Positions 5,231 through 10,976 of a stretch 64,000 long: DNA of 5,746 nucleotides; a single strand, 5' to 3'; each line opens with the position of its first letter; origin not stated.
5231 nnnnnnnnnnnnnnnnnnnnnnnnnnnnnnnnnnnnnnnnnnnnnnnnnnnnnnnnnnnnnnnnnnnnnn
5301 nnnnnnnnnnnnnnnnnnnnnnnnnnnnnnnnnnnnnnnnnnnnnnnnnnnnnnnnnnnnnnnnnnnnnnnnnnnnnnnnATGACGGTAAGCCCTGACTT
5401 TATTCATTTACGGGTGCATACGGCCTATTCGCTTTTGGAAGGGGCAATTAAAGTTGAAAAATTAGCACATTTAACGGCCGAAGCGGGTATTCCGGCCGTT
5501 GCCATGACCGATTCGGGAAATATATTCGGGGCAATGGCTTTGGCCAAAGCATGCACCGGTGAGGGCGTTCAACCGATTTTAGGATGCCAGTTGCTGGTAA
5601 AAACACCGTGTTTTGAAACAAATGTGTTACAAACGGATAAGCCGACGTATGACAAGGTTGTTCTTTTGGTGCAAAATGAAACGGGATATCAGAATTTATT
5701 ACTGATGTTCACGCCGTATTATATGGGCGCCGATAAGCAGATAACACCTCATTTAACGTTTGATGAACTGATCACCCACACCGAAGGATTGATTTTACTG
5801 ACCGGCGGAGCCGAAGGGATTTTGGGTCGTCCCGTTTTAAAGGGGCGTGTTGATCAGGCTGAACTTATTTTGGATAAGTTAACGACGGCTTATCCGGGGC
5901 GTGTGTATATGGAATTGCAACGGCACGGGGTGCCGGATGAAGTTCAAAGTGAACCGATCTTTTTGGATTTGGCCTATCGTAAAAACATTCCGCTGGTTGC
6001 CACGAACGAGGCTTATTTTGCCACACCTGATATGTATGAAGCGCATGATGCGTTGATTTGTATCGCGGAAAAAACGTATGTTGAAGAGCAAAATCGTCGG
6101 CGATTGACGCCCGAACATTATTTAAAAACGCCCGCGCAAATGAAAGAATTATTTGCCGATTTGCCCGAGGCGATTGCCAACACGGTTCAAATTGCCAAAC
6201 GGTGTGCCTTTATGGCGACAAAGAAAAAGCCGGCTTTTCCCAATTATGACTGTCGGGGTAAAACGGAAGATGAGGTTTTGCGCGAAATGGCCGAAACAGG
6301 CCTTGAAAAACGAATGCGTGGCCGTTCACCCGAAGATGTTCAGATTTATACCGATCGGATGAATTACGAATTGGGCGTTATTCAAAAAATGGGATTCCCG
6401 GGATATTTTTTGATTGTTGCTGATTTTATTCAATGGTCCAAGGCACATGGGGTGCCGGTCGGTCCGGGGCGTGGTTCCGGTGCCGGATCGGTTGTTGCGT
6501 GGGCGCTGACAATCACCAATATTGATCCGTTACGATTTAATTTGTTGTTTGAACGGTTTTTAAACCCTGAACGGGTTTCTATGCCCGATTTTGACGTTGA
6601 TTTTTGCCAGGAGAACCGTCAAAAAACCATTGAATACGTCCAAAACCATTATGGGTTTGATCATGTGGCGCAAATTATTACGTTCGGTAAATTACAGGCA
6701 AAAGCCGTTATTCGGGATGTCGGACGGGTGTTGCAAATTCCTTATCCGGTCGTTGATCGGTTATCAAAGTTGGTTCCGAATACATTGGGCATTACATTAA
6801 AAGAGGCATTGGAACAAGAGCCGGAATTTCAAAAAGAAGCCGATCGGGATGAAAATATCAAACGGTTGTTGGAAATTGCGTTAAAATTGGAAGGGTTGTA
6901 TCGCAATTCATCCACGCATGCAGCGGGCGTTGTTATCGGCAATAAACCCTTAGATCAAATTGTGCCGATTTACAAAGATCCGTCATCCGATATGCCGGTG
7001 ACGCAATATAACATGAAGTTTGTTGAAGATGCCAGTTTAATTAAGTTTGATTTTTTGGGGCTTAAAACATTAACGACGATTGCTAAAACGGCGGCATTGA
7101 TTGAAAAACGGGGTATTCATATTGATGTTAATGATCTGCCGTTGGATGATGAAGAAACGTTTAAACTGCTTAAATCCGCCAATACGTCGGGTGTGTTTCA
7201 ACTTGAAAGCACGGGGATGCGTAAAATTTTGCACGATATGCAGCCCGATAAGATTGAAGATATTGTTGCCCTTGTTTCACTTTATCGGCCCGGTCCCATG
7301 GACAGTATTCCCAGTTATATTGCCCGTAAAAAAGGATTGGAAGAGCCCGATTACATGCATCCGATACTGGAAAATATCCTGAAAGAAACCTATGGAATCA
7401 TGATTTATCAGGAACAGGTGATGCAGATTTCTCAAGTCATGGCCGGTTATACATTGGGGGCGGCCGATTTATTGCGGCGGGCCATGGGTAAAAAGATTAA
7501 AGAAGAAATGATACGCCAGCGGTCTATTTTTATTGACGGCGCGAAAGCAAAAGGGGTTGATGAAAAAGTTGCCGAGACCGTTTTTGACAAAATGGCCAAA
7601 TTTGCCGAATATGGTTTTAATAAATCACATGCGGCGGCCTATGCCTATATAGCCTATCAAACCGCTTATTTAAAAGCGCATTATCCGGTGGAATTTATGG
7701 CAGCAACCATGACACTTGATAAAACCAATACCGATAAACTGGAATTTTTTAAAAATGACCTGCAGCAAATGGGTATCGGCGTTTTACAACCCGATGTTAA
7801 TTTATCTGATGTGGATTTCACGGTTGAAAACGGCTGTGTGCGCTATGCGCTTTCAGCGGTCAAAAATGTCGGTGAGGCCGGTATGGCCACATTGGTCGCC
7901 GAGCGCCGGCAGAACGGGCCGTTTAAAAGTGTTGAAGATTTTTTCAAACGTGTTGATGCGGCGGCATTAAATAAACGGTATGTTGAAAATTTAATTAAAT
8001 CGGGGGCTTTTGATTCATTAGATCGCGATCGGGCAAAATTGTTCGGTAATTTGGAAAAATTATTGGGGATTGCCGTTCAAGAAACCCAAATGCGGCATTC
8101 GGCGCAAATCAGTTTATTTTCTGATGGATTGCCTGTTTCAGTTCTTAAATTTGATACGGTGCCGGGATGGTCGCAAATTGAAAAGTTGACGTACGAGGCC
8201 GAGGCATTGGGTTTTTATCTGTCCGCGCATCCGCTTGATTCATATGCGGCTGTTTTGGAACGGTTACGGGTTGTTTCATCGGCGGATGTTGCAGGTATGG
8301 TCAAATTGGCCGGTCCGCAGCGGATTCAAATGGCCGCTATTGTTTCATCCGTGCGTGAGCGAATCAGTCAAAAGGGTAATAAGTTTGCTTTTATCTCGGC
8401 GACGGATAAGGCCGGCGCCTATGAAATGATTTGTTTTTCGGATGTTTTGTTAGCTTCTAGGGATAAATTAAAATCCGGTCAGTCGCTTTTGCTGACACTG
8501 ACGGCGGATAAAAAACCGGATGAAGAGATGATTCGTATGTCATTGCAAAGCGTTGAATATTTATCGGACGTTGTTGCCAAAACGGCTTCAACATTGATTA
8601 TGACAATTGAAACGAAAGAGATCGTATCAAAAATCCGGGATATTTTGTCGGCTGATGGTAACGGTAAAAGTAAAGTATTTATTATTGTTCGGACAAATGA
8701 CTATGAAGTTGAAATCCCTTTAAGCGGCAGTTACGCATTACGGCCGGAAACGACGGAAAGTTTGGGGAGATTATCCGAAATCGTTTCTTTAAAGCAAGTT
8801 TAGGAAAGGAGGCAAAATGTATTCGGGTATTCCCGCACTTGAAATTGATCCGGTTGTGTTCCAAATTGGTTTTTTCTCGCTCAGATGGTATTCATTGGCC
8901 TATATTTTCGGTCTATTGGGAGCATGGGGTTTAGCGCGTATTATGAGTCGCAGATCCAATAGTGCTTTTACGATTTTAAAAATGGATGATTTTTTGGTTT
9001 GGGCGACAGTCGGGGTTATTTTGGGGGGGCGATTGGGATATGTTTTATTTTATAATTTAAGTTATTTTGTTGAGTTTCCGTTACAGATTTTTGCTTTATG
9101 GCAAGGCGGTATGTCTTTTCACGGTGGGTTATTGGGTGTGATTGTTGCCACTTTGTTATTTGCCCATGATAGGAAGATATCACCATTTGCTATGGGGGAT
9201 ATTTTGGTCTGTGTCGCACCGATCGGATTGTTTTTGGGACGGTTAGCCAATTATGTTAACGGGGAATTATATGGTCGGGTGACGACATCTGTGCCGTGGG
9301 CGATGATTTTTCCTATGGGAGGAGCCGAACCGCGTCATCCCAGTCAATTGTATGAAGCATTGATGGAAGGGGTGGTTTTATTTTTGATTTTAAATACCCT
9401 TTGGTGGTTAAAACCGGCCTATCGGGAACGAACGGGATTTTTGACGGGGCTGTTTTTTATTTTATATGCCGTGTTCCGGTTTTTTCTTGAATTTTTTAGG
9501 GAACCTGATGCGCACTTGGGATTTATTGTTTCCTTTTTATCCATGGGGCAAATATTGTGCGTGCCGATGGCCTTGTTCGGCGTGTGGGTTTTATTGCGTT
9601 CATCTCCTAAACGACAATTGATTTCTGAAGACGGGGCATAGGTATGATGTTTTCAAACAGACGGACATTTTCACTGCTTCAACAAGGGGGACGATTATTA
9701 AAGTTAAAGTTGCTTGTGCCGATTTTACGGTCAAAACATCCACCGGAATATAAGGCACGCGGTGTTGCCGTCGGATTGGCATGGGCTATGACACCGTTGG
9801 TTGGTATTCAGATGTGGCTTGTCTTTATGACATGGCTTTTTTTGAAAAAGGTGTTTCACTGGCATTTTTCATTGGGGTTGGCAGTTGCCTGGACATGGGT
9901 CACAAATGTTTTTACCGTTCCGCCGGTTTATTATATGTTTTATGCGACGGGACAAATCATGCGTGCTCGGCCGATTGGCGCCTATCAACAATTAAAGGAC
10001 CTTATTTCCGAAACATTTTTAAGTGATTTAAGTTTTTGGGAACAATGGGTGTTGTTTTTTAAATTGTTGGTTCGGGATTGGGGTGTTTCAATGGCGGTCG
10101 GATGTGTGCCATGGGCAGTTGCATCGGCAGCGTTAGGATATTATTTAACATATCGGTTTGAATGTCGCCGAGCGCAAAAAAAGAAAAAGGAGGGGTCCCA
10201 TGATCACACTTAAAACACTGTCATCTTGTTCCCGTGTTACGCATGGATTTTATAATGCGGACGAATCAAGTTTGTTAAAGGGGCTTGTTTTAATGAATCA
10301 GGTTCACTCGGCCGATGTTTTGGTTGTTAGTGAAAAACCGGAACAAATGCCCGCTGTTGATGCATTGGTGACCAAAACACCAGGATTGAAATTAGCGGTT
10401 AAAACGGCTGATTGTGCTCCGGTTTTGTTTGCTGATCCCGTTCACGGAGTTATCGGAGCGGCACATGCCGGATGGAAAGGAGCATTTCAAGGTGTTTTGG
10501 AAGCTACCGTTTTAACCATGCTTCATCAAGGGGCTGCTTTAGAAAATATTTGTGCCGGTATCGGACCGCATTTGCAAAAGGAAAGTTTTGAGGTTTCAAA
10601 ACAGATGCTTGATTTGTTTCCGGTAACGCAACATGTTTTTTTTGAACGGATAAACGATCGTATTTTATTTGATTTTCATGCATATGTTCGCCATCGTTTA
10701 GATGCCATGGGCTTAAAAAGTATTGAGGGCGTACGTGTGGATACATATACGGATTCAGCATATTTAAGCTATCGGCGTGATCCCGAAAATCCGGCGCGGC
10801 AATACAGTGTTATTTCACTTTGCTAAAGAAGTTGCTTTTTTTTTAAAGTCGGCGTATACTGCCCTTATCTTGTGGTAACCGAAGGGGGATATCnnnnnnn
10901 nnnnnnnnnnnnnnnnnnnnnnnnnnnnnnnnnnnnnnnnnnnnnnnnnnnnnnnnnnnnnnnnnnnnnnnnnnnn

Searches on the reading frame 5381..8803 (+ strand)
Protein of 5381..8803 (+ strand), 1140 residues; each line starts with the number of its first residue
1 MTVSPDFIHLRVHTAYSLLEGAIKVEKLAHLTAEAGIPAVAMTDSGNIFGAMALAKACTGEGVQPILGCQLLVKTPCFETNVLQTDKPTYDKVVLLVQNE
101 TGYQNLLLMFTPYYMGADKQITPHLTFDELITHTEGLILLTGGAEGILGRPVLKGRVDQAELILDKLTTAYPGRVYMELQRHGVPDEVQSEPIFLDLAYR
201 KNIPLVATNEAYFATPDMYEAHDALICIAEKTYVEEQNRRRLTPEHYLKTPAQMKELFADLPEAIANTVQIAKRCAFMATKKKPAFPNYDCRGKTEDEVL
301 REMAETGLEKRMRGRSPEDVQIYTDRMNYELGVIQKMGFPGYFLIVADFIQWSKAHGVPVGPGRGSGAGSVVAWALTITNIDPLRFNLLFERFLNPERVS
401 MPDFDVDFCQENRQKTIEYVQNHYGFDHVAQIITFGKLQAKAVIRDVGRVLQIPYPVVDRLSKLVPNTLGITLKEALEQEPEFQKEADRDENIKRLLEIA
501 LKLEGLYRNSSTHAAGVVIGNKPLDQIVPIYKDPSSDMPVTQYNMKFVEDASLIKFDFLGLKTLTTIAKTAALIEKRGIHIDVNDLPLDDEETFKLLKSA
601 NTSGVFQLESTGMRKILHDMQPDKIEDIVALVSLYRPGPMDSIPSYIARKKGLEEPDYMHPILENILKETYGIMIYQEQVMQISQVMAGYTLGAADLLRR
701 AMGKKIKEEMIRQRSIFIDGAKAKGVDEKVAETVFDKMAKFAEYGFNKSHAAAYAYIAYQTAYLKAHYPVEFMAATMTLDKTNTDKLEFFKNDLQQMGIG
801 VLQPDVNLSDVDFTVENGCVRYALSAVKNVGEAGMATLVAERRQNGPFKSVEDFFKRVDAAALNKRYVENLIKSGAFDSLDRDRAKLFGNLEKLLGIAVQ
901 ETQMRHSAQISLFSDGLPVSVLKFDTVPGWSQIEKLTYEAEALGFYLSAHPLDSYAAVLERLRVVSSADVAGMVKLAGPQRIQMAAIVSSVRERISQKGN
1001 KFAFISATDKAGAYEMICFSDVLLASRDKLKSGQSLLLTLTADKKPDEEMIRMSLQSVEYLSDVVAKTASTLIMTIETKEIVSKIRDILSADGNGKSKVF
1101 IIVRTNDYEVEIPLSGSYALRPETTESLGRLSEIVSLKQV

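Call 54: search_protein_families(library=pfam, proteins=[window:5381-8803:+], max_evalue=0.00001)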
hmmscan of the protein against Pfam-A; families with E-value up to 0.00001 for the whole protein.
window:5381-8803:+ (1140 aa): 4 families
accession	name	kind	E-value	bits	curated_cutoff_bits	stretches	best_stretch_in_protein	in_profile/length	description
PF07733.18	DNA_pol3_alpha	-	1.9e-103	346.1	23.9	1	299-560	2-260/260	Bacterial DNA polymerase III alpha NTPase domain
PF17657.6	DNA_pol3_finger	-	2.8e-65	219.1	22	1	563-725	1-166/166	Bacterial DNA polymerase III alpha subunit finger domain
PF02811.25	PHP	-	4.4e-35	121.9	26.4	1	9-182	1-164/164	PHP domain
PF14579.12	HHH_6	-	4.7e-31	107.3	25.6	1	798-887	1-90/90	Helix-hairpin-helix motif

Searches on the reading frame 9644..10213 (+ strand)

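Call 54: search_protein_families(library=pfam, proteins=[window:9644-10213:+], max_evalue=0.00001)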
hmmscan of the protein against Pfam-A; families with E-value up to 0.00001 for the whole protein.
window:9644-10213:+ (189 aa): 1 family
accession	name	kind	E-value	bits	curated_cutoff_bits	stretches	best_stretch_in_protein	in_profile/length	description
PF09835.14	DUF2062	-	1.4e-23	84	27.4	1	24-180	8-145/147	Uncharacterized protein conserved in bacteria (DUF2062)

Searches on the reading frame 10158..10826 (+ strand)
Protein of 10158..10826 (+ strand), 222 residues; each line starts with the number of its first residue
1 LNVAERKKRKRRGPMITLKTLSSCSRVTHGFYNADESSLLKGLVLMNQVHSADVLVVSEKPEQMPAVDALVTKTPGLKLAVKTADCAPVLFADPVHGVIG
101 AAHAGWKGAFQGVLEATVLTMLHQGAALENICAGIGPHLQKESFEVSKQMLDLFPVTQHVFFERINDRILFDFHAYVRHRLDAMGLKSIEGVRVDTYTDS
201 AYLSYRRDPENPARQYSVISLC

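Call 54: search_protein_families(library=pfam, proteins=[window:10158-10826:+], max_evalue=0.00001)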
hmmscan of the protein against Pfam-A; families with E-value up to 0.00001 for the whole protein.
window:10158-10826:+ (222 aa): 1 family
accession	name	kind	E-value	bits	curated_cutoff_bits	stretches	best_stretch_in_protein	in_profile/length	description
PF02578.20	Cu-oxidase_4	-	2.1e-48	165.2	22.9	1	41-219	44-237/238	Multi-copper polyphenol oxidoreductase laccase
